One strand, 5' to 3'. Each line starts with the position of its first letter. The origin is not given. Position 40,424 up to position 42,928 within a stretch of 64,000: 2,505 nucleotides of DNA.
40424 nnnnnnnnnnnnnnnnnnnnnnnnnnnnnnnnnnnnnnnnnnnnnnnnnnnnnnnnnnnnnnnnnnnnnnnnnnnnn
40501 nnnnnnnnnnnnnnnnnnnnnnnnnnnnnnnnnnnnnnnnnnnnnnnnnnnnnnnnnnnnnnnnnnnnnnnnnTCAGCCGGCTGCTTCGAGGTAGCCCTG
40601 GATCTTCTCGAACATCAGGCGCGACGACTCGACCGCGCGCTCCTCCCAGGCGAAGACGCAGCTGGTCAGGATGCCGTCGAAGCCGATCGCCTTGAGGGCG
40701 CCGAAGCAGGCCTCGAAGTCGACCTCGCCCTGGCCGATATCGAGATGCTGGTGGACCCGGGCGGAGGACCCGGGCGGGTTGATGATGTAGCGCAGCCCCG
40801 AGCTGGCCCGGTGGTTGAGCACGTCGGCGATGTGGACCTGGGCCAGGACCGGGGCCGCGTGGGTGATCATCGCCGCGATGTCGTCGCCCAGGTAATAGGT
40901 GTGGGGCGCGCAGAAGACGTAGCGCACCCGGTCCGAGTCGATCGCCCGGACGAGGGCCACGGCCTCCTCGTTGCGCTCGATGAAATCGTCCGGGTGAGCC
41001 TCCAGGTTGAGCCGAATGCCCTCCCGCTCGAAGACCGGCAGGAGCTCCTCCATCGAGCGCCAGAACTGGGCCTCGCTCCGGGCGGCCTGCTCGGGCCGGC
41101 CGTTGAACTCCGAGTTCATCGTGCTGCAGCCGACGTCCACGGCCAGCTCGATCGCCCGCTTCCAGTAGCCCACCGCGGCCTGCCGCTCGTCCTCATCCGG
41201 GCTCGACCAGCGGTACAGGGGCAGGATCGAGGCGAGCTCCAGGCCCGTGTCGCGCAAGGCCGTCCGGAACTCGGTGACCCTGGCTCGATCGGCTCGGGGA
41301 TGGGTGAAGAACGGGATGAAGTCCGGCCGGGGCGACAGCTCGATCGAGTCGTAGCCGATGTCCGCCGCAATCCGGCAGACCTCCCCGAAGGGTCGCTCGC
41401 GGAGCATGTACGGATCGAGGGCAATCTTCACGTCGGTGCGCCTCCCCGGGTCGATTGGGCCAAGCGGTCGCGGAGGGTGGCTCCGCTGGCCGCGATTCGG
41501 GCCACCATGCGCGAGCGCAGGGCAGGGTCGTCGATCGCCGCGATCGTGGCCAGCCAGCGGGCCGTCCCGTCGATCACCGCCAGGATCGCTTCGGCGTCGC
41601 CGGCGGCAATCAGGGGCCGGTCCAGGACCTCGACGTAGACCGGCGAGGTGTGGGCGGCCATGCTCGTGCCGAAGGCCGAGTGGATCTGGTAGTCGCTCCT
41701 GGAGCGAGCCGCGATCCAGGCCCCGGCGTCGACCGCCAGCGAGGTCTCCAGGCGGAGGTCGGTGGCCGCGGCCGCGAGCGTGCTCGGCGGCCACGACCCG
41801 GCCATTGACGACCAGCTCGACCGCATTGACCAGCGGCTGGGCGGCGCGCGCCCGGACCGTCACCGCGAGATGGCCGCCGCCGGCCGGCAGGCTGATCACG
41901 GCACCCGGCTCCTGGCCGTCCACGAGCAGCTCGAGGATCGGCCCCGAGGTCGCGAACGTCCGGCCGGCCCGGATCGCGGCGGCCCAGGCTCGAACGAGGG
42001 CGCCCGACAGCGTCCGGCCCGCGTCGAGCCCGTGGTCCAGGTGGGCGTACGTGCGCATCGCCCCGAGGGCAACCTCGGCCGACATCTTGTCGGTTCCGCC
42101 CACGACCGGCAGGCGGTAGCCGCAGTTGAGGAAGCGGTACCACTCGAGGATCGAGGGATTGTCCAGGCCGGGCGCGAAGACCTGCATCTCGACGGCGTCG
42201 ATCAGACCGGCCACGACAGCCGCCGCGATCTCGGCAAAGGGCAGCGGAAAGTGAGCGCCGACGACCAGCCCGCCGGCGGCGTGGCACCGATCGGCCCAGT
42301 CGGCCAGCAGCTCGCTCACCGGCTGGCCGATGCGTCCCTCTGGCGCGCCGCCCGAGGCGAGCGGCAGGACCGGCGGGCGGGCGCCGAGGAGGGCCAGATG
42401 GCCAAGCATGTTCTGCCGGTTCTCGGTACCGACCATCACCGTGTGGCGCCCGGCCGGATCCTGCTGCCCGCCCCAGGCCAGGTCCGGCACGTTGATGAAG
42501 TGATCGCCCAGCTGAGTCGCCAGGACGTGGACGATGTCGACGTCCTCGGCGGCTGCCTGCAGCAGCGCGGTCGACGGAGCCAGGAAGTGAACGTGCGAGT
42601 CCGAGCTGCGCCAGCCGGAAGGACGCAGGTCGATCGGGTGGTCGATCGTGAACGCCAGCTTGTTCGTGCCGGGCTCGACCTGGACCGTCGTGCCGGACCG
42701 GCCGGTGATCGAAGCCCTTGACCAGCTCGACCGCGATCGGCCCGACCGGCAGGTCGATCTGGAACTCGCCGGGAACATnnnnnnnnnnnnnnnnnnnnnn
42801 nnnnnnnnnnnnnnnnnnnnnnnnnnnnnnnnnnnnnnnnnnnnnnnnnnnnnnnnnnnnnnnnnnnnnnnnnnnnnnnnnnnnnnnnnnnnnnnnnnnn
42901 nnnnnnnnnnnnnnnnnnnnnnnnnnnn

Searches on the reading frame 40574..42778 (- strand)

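Call 10: search_protein_families(library=pfam, proteins=[window:40574-42778:-], max_evalue=0.00001)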
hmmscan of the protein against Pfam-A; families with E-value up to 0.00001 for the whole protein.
window:40574-42778:- (734 aa): 1 family
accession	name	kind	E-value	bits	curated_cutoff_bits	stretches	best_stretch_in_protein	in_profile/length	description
PF01261.30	AP_endonuc_2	-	2.1e-52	178.7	31.1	1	469-722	2-246/249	Xylose isomerase-like TIM barrel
